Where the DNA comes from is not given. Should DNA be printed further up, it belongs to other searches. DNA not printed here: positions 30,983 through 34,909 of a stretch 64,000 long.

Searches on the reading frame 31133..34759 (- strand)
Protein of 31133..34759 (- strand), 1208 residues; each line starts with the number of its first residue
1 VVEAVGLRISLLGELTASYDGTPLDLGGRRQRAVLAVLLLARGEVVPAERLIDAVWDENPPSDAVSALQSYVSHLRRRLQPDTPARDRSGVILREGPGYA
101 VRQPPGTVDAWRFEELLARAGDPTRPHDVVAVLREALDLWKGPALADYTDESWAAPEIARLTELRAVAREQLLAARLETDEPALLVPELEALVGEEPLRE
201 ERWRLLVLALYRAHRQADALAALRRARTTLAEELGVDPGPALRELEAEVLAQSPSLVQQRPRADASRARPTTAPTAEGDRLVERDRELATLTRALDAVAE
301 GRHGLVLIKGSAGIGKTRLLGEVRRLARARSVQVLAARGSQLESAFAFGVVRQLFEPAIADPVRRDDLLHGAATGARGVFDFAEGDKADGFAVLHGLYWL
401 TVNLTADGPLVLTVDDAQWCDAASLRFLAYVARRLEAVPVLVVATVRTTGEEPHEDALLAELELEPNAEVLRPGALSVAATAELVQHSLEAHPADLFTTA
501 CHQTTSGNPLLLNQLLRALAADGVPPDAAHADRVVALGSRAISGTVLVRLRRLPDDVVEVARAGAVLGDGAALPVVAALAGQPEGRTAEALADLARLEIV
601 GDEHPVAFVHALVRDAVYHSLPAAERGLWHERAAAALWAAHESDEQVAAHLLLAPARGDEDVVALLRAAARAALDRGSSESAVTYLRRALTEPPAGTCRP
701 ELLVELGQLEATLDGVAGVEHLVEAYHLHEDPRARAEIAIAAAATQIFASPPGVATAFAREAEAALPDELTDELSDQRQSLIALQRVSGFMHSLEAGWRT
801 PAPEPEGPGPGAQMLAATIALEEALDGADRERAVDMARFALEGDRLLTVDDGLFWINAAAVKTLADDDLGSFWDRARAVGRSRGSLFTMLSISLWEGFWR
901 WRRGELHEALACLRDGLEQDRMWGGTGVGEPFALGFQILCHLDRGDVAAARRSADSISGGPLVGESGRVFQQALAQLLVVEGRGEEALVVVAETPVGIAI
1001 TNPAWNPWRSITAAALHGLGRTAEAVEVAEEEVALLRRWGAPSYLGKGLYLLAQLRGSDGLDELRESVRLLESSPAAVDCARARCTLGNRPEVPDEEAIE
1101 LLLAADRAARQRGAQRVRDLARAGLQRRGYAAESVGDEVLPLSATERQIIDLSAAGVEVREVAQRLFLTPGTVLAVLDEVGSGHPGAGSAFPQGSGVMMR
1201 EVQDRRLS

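Call 21: search_protein_families(library=pfam, proteins=[window:31133-34759:-], max_evalue=0.00001)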
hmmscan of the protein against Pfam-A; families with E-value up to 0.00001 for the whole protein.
window:31133-34759:- (1208 aa): 3 families
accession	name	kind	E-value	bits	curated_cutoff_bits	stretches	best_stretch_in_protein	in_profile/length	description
PF03704.23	BTAD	-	6.5e-37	127.6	22.1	1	108-250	1-146/146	Bacterial transcriptional activator domain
PF13191.12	AAA_16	-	4.8e-23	82.9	32.6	1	280-443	1-167/167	AAA ATPase domain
PF00486.34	Trans_reg_C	-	2e-10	41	26.2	1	29-100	8-76/77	Transcriptional regulatory protein, C terminal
